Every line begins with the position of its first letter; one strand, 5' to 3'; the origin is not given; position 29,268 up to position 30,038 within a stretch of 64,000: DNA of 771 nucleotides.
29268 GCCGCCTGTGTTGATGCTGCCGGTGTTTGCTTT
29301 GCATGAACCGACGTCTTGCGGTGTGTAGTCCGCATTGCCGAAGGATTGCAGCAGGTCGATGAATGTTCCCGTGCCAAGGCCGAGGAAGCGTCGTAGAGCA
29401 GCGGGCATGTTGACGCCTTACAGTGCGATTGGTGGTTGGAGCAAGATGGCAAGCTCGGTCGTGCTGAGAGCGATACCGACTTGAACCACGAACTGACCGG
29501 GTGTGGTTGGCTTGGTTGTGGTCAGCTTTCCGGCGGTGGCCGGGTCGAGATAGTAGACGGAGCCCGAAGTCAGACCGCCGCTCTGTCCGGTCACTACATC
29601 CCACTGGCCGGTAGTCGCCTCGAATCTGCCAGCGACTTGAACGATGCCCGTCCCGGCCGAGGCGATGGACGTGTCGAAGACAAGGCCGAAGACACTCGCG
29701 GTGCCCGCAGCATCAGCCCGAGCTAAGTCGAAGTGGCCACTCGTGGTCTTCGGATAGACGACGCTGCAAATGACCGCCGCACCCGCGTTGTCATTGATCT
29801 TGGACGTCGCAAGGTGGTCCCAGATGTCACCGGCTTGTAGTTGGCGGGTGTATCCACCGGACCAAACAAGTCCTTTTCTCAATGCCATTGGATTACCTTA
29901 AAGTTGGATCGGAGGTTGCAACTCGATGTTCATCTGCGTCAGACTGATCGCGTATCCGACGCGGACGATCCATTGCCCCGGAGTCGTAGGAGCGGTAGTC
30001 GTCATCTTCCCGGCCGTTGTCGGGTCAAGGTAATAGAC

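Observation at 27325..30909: Tandem array of 5-7 small paralogous Gly/Thr/Ala-rich beta-proteins immediately upstream of the terminase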

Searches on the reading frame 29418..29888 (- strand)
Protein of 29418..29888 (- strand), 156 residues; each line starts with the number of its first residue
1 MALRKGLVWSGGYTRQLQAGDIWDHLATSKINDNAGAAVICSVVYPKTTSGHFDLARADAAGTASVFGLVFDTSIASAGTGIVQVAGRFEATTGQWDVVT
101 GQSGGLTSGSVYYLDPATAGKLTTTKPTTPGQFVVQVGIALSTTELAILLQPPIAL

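Call 4: search_protein_families(library=pfam, proteins=[window:29418-29888:-], max_evalue=1)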
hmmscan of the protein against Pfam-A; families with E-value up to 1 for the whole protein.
window:29418-29888:- (156 aa): 0 families

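Call 5: search_protein_families(library=phrogs, proteins=[window:29418-29888:-], max_evalue=1)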
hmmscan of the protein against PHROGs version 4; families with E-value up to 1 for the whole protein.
window:29418-29888:- (156 aa): 1 family
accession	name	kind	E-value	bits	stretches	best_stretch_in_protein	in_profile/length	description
phrog_12121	-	unknown function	0.038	15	1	108-147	117-154/165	-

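Call 9: find_homologous_proteins(query=window:29418-29888:-)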
Query window:29418-29888:- (156 aa): 345 proteins with E <= 0.001 among 674 candidates; the best 120 are listed.
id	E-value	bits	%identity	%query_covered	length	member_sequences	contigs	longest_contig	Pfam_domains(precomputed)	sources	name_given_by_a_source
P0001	8.4e-95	333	100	100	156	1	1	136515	-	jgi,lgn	-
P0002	1.7e-42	163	58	99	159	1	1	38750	-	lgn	-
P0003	2.3e-42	162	57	100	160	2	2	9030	-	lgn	-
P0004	2.7e-42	162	58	100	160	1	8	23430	-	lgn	-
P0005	2.7e-42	162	58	100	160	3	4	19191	-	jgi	jgi:hypothetical protein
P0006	6.9e-42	161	58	100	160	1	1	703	-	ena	-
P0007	8.1e-42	161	57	100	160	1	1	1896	-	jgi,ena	-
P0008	1.2e-41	160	57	100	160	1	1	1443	-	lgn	-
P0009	1.4e-41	160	58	100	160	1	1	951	-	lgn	-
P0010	2.1e-41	159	59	100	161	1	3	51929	-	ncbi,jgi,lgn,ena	jgi:hypothetical protein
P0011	2.2e-41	159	57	100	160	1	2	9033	-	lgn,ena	-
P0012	2.4e-41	159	55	100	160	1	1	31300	-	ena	-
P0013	2.5e-41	159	57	100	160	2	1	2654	-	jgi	-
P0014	4.0e-41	158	56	100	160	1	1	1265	-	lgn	-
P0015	4.4e-41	158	58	100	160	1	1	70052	-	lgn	-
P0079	2.2e-36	143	53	100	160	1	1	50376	-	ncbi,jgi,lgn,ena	ncbi:MAG: hypothetical protein WC551_09515 [Patescibacteria group bacterium]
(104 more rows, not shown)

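Call 10: find_encoding_contigs(protein=P0010, flank=10000, max_places=3)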
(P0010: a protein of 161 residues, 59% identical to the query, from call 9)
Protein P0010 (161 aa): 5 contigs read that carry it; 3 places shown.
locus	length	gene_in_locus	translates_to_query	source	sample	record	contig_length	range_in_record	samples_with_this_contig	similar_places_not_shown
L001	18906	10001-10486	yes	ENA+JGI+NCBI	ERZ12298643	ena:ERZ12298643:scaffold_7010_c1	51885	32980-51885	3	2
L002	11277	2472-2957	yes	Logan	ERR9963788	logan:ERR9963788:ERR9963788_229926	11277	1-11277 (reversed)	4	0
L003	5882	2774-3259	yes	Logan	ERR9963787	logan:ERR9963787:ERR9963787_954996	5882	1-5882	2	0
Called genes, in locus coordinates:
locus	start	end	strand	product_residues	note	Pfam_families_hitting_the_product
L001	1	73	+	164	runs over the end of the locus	-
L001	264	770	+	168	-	-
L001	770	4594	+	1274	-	PF10145:PhageMin_Tail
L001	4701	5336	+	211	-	-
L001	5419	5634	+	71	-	-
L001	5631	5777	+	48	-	-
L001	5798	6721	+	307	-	-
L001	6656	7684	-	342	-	PF01757:Acyl_transf_3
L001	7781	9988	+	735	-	-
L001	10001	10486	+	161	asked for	-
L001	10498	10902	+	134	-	-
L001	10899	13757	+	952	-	-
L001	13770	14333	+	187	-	PF01145:Band_7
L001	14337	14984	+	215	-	-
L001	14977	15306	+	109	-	-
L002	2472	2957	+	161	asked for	-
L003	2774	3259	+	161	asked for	-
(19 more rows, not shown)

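Call 11: find_encoding_contigs(protein=P0079, flank=10000, max_places=2)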
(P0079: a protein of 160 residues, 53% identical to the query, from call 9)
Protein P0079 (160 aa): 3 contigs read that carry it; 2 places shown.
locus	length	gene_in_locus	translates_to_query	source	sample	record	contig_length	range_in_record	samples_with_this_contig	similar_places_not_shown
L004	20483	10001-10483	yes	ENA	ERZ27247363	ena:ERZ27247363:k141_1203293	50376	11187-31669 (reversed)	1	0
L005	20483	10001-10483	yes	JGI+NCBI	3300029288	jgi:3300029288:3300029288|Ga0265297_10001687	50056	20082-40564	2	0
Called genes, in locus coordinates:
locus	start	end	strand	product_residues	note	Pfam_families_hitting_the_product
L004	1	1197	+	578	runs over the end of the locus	-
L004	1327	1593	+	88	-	-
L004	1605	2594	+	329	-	-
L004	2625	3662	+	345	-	-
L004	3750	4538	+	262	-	-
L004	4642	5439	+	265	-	PF24175:SU10_adaptor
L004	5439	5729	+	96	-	-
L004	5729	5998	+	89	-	-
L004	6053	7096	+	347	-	-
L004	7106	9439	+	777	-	-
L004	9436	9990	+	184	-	-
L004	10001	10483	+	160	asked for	-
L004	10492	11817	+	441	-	-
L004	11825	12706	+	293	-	-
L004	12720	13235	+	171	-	-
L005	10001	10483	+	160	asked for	-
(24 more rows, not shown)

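Call 15: search_solved_structures(query=A3, max_evalue=10, show_alignments=2)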
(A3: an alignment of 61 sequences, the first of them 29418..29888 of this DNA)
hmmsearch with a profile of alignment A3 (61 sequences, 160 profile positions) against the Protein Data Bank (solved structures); distinct sequences matched with E-value up to 10: 3.
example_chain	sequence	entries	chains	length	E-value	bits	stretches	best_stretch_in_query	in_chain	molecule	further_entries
8hdt_G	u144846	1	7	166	0.045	16.5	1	37-90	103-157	Cement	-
6g6o_A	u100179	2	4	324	1.3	11.8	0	79-106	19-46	Ika8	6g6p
6g6q_A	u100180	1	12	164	1.3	11.8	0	78-106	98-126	Ika4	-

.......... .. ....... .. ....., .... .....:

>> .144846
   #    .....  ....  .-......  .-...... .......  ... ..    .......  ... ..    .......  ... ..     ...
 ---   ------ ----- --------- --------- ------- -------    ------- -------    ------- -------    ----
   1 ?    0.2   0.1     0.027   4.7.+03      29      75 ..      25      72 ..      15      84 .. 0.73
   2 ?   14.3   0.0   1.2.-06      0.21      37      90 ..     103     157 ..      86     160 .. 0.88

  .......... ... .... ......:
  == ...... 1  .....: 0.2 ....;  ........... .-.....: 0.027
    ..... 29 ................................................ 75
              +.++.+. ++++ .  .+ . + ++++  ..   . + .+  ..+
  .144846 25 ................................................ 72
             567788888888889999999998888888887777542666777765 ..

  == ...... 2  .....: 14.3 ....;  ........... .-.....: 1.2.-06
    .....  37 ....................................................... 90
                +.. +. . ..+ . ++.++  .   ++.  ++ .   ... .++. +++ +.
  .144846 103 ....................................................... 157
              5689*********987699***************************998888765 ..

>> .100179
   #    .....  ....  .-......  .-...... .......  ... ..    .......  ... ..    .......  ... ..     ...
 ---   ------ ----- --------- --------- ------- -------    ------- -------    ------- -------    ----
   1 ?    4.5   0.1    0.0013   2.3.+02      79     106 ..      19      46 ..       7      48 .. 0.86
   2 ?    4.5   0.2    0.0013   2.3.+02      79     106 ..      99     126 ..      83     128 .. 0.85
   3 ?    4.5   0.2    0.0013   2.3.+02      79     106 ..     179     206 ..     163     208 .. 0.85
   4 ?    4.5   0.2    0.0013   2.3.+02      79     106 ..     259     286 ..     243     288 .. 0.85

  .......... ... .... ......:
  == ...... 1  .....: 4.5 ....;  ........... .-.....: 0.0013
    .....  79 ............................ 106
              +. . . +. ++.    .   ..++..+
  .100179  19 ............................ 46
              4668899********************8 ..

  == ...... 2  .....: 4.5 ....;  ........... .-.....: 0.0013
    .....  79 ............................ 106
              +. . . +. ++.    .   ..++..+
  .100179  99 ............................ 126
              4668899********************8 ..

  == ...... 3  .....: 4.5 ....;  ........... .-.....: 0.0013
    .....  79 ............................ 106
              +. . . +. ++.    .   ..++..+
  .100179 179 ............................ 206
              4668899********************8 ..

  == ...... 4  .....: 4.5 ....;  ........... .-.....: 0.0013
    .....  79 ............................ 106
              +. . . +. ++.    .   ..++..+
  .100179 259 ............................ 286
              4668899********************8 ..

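Call 20: predict_structure(alignment_id=A3)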
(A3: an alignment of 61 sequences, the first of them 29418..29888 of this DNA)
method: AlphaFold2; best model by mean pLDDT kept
length: 156 residues; sequences in the alignment: 61
mean_pLDDT: 92.7   pTM: 0.80
mean pLDDT of the five models: 92.7, 91.5, 91.4, 90.4, 90.1
residues with pLDDT >= 90: 128; 70-90: 20; 50-70: 7; < 50: 1
segments of 3 or more residues with pLDDT < 50: none
pLDDT, mean of each block of 10 residues (from residue 1): 74 84 77 97 94 96 95 96 94 97 97 97 97 97 97 95
secondary structure, 60 per line:
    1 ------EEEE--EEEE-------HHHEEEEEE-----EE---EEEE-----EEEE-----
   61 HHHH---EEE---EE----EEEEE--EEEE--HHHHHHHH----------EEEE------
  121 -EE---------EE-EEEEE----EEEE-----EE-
elements in order: E7-10 E13-16 E27-32 E43-46 E52-55 H61-64 E68-70 E80-84 E87-90 H93-100 E111-114 E136-140 E145-148

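Call 23: fold_search(model_id=the predicted structure, library=pdb)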
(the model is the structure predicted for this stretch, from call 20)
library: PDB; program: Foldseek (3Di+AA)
matches with E <= 10: 127; with E <= 0.001: 2
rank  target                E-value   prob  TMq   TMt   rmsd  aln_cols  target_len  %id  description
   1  8hdt_G                6.3e-04  1.00  0.58  0.55   8.7       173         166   14  Cyanophage Pam3 capsid asymmetric unit (released 2023-01-18)
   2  8saj_1                7.9e-04  1.00  0.55  0.62   4.0       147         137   16  Mycobacterium phage Adjutor (released 2024-04-03)
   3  6qyy_B                8.5e-03  0.99  0.44  0.54   5.7       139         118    9  The crystal structure of head fiber gp8.5 N base in bacteriophage phi29 (released 2019-06-12)
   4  9kzj_H                9.0e-03  0.99  0.44  0.45   6.5       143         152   12  Cryo-EM structure of bacteriophage T1 capsid (released 2025-03-12)
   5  8pkh_FJ               1.1e-02  0.99  0.43  0.42   6.3       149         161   14  Borrelia bacteriophage BB1 procapsid, fivefold-symmetrized outer shell (released 2023-07-12)
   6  9gay_C                1.1e-02  0.99  0.41  0.48  10.1       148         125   16  Extended phiCD508 capsid (released 2025-03-26)
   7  8qsy_LJ               1.3e-02  1.00  0.45  0.53   8.7       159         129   13  Portal capsid interface of full Haloferax tailed virus 1. (released 2024-10-23)
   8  9kmg_a                1.6e-02  0.98  0.44  0.47   9.8       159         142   12  Cryo-EM Structure of Bacteriophage FCWL1 Capsid (released 2025-01-22)
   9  8qsy_JI               1.7e-02  0.99  0.42  0.47   9.3       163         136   14  Portal capsid interface of full Haloferax tailed virus 1. (released 2024-10-23)
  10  6qyy_A                1.9e-02  0.99  0.43  0.53   6.9       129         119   10  The crystal structure of head fiber gp8.5 N base in bacteriophage phi29 (released 2019-06-12)
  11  8qsy_MJ               2.4e-02  1.00  0.44  0.52   5.9       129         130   15  Portal capsid interface of full Haloferax tailed virus 1. (released 2024-10-23)
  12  5wk1_K                2.4e-02  0.87  0.38  0.39   9.5       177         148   16  Structure of the major capsid protein and the capsid stabilizing protein of the marine siphovirus TW1 (released 2018-01-17)
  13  9gb0_C                2.6e-02  0.97  0.39  0.49   6.9       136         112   16  Extended phiCD508 portal adjacent capsid (released 2025-03-26)
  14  8qsy_JJ               9.2e-02  0.98  0.46  0.53   5.9       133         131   16  Portal capsid interface of full Haloferax tailed virus 1. (released 2024-10-23)
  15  8giu_1                9.2e-02  0.85  0.46  0.33  12.8       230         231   10  Mycobacterium phage Patience (released 2023-05-24)
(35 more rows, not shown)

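Call 26: find_related_loci(query=A3, collection=viral_contigs, flank=10000)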
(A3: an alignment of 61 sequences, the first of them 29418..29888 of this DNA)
Query A3 (156 aa) in viral_contigs; peptide patterns used: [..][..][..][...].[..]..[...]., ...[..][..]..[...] (x = any residue, [..] = any of these).
369 stretches matched a pattern; 148 encode a relative of the query (tblastn E <= 1e-3); the best 80 are kept; 80 distinct loci.
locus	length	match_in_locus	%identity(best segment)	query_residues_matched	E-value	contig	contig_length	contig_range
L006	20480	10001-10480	57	1-156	1e-48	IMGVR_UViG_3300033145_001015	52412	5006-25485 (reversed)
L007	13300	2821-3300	58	1-156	2e-48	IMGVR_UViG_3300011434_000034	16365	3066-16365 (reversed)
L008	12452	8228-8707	55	1-156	9e-48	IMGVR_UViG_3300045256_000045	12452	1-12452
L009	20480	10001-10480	56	1-156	5e-47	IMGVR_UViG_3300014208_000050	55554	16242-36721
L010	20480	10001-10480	53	1-156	3e-45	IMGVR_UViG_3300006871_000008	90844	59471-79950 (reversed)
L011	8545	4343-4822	55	1-156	4e-45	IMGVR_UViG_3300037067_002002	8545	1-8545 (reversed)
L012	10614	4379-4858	55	1-156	3e-44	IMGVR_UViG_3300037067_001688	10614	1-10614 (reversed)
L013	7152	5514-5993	55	1-156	3e-44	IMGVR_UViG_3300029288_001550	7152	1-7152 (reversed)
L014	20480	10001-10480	55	1-156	3e-43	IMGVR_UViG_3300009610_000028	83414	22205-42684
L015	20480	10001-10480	52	1-156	7e-42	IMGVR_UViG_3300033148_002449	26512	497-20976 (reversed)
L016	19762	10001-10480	50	1-156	4e-42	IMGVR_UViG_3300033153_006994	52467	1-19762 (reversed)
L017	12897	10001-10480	49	1-156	3e-41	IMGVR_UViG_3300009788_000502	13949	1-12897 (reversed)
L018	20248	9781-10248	50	1-156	3e-41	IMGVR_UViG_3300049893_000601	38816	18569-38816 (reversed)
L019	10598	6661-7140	52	1-156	5e-41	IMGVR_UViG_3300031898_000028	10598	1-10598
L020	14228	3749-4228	50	1-156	5e-41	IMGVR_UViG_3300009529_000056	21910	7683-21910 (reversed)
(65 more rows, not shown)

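Call 30: search_dna_similar(query=window:29418-29888:-, collection=phages, mode=protein, max_evalue=0.001, max_rows=30)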
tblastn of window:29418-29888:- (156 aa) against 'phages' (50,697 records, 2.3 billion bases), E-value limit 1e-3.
Records with a match: 2; places in all: 2; records where one place covers at least 80% of the query: 2.
Best place of each record, by identity: <60% 2.
By first word of the organism name: Xanthomonas 2.
By host as written in the record: Xanthomonas sp. 1; Xanthomonas campestris pv. campestris str. 8004 1.
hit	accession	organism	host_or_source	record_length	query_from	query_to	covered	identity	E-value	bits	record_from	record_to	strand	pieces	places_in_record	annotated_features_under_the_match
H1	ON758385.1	Xanthomonas phage BUDD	Xanthomonas sp.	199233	24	156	85%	48.9%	5e-17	82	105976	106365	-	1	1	hypothetical protein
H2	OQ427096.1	Xanthomonas phage X1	Xanthomonas campestris pv. campestris ...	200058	24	156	85%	48.9%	6e-17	82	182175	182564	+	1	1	hypothetical protein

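Call 31: get_annotated_region(hit=H1, flank=9000)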
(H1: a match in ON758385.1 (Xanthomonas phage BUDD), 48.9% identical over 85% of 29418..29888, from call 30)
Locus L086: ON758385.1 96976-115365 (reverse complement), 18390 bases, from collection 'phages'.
description: Xanthomonas phage BUDD, complete genome.
organism: Xanthomonas phage BUDD (NCBI taxid 2961708)
taxonomy: Viruses; Duplodnaviria; Heunggongvirae; Uroviricota; Caudoviricetes
host: Xanthomonas sp.; source: farm ditch water; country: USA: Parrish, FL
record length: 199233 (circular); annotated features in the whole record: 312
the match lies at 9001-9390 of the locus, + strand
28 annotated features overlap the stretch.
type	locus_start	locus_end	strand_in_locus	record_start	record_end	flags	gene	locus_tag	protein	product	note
CDS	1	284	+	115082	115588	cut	-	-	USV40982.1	hypothetical protein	-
CDS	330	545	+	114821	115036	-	-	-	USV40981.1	hypothetical protein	-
CDS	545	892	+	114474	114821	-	-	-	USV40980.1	hypothetical protein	-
CDS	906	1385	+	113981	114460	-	-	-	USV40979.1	pyrimidine dimer DNA glycosylase/endonuclease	-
CDS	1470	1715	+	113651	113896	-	-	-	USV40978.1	hypothetical protein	-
CDS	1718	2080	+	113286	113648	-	-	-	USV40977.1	hypothetical protein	-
CDS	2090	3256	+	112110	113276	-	-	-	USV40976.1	hypothetical protein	-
CDS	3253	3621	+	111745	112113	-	-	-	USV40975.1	hypothetical protein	-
CDS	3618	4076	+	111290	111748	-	-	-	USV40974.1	NADAR family protein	-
CDS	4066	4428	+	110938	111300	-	-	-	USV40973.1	hypothetical protein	-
CDS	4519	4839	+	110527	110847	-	-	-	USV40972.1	hypothetical protein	-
CDS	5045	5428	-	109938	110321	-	-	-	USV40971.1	hypothetical protein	-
CDS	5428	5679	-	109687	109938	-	-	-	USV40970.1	hypothetical protein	-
CDS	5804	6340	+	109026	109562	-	-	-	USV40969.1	hypothetical protein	-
CDS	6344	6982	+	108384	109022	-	-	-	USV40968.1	hypothetical protein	-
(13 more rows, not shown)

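Call 36: search_protein_families(library=pfam, proteins=[L086:7657-9393:+, L086:9481-13641:+], max_evalue=0.01)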
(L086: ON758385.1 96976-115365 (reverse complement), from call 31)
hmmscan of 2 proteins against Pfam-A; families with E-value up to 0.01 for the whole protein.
L086:7657-9393:+ (578 aa): 0 families

L086:9481-13641:+ (1386 aa): 1 family
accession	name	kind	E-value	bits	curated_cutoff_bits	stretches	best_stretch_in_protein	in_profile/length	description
PF13884.11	Peptidase_S74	-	1.3e-07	32.2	22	1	1270-1334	1-57/58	Chaperone of endosialidase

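Call 42: search_protein_families(library=ncbifam, proteins=[window:29418-29888:-, L086:7657-9393:+], max_evalue=1)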
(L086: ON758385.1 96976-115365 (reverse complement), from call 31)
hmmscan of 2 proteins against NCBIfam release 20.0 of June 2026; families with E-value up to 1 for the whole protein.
window:29418-29888:- (156 aa): 0 families

L086:7657-9393:+ (578 aa): 0 families

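Call 52: search_protein_representatives(alignment_id=A3)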
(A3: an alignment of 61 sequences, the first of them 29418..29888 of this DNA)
Query: 61 sequences, 160 profile positions. Proteins with E-value up to 0.001 (for the whole library): 7279; up to 1e-10: 2569; up to 1e-30: 513. The best 150 are listed.
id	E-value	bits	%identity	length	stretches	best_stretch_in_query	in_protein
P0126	2.8e-123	423.6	-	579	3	13-160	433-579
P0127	5.2e-119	409.7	-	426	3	29-159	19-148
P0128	3.7e-82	289.9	-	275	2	29-160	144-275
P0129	8.7e-79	278.9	-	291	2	32-156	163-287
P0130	2.7e-78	277.3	-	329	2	31-157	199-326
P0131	6.6e-77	272.8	-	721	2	28-160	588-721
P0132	2.3e-73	261.3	-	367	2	30-160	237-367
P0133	9.9e-73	259.2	-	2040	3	25-154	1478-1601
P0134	2.7e-70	251.3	-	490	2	30-160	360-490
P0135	4.9e-70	250.5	-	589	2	29-160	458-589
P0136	1.5e-69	248.9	-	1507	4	29-155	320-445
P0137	2.0e-69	248.5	-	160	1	1-160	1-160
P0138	3.2e-67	241.3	-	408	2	30-160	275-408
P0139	9.1e-67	239.8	-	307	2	35-160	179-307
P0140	7.4e-62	223.9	-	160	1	1-160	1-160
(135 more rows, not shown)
